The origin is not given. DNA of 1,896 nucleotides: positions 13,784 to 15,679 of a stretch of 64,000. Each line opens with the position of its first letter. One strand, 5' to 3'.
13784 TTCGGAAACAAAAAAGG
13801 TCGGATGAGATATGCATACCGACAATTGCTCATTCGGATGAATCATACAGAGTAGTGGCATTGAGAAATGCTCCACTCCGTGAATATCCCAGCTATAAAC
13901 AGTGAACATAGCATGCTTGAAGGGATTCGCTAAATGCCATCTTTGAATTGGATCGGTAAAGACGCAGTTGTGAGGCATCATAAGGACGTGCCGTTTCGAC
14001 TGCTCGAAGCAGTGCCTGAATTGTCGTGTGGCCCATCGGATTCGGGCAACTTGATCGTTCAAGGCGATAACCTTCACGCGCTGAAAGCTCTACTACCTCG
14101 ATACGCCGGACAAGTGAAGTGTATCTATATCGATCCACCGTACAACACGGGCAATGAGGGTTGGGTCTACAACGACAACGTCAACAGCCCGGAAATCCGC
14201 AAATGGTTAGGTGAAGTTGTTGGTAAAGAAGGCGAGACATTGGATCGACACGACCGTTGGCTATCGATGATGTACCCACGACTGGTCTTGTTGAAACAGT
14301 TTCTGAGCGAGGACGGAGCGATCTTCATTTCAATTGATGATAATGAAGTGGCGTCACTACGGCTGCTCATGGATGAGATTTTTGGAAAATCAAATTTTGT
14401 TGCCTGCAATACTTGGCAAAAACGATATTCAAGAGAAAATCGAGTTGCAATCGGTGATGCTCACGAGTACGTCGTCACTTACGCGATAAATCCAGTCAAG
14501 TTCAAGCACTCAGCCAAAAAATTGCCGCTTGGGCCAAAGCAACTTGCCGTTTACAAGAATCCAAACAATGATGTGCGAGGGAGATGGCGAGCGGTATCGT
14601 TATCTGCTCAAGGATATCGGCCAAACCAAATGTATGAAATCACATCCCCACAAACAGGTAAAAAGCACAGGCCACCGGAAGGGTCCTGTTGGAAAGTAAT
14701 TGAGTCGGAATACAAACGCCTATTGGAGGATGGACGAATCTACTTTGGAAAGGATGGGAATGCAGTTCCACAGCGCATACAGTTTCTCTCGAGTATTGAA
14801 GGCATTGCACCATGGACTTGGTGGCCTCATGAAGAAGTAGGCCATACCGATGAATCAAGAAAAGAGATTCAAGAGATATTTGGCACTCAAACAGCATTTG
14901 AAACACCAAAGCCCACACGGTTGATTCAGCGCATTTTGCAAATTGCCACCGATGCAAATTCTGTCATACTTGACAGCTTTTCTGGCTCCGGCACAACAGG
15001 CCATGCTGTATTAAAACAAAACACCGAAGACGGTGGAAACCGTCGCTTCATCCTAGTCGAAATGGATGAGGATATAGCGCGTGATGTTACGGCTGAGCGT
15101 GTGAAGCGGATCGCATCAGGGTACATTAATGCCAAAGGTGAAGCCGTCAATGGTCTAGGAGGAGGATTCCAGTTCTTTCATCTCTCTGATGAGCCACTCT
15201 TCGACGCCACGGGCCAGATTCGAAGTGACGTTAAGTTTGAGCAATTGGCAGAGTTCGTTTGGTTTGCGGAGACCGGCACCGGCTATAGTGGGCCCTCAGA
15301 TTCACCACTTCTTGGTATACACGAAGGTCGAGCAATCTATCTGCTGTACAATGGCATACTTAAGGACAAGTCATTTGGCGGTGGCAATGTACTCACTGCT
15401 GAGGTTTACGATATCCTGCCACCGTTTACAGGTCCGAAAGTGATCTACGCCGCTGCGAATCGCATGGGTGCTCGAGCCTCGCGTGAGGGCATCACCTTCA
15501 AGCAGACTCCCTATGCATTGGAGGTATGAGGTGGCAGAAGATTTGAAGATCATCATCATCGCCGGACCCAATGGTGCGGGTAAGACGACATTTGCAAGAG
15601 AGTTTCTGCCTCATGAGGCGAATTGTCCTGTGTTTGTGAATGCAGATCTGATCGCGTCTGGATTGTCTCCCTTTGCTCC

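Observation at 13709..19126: Low-GC Type III R-M island with a zeta-toxin-like kinase and a 73-aa ORF inserted between mod and res, all four genes translationally coupled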

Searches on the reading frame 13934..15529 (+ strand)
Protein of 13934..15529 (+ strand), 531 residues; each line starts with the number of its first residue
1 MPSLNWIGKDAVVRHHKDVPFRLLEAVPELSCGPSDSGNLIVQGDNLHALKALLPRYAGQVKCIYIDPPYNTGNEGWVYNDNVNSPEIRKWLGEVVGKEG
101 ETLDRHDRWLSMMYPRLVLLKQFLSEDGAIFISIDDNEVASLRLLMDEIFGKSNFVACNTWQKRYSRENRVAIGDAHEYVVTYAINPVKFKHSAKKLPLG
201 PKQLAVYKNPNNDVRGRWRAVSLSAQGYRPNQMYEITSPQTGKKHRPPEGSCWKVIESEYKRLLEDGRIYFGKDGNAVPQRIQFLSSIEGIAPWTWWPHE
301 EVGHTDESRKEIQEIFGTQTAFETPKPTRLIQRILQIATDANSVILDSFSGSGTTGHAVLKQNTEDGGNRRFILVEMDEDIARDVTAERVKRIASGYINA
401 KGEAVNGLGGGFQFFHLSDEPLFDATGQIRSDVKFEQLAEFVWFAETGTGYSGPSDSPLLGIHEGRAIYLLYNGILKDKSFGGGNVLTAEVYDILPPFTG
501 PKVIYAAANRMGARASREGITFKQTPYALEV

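Call 4: search_protein_families(library=pfam, proteins=[window:13934-15529:+], max_evalue=0.1)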
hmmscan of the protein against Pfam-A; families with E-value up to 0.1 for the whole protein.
window:13934-15529:+ (531 aa): 4 families
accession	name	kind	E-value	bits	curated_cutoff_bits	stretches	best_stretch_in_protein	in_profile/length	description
PF01555.25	N6_N4_Mtase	-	7.4e-36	124.6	26.7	1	61-383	1-217/221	DNA methylase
PF03602.21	Cons_hypoth95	-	0.0055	16.8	24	0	55-93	108-143/182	Conserved hypothetical protein 95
PF25681.1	Phage_TTP_17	-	0.024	14.8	27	0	267-423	14-176/190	Phage tail tube protein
PF02086.21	MethyltransfD12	-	0.076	13.2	22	0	58-81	173-199/253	D12 class N6 adenine-specific DNA methyltransferase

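Call 5: search_protein_families(library=ncbifam, proteins=[window:13934-15529:+], max_evalue=0.1)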
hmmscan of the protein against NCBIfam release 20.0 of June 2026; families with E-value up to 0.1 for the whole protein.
window:13934-15529:+ (531 aa): 4 families
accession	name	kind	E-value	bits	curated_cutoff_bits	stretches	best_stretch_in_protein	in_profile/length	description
NF050803.1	DnaMtaseCcrMCaul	equivalog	2.7e-11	43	830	1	319-394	183-251/350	adenine-specific DNA-methyltransferase CcrM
NF008572.0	PRK11524.1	equivalog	6e-11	42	292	2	324-381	197-248/294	adenine-specific DNA-methyltransferase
NF010253.0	PRK13699.1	subfamily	0.00077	19.2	244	1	320-383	142-199/226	DNA methyltransferase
TIGR00095.1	TIGR00095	equivalog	0.013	15.2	117.5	0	55-76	119-140/194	16S rRNA (guanine(966)-N(2))-methyltransferase RsmD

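Call 8: search_protein_families(library=padloc, proteins=[window:13934-15529:+], max_evalue=0.1)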
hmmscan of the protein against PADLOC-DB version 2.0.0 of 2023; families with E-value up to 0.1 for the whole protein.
window:13934-15529:+ (531 aa): 46 families (the best 25 are shown)
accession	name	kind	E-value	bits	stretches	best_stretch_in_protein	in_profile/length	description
PDLC03644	MTase_III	-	4.8e-206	683.7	1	1-530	1-540/542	Type III methyltransferase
PDLC03634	MTase_III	-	6.2e-111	370.2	1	4-388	60-455/621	Type III methyltransferase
PDLC03640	MTase_III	-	1.5e-110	368.5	2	1-185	1-198/654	Type III methyltransferase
PDLC03641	MTase_III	-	1.4e-93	312.6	1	4-390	68-459/657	Type III methyltransferase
PDLC03637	MTase_III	-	3.1e-92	307.9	1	38-390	121-466/513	Type III methyltransferase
PDLC03636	MTase_III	-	1.4e-74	249.9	1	4-419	9-436/575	Type III methyltransferase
PDLC03639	MTase_III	-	9.9e-54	180.7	2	26-247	75-279/639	Type III methyltransferase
PDLC03642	MTase_III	-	3.3e-52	175.9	1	32-394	76-415/528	Type III methyltransferase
PDLC03635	MTase_III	-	3.2e-47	159.6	3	106-195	265-360/708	Type III methyltransferase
PDLC03643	MTase_III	-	3e-40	136.7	1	113-383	1-272/465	Type III methyltransferase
PDLC03638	MTase_III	-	4.4e-39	132.4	2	107-394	429-681/816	Type III methyltransferase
PDLC03354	MTase_II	-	1e-33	115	1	41-361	63-360/425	Type II methyltransferase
PDLC03646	MTase_III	-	1.6e-33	113.6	2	201-397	650-843/1057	Type III methyltransferase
PDLC03278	MTase_II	-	1.3e-29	101.8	3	106-188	43-124/390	Type II methyltransferase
PDLC03300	MTase_II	-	1.3e-29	101.3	2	34-198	7-175/302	Type II methyltransferase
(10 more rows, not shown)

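Call 80: find_encoding_contigs(protein=window:13934-15529:+, flank=3000, max_places=3)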
Protein window:13934-15529:+ (531 aa): no gene with exactly this product is on record in the collection.
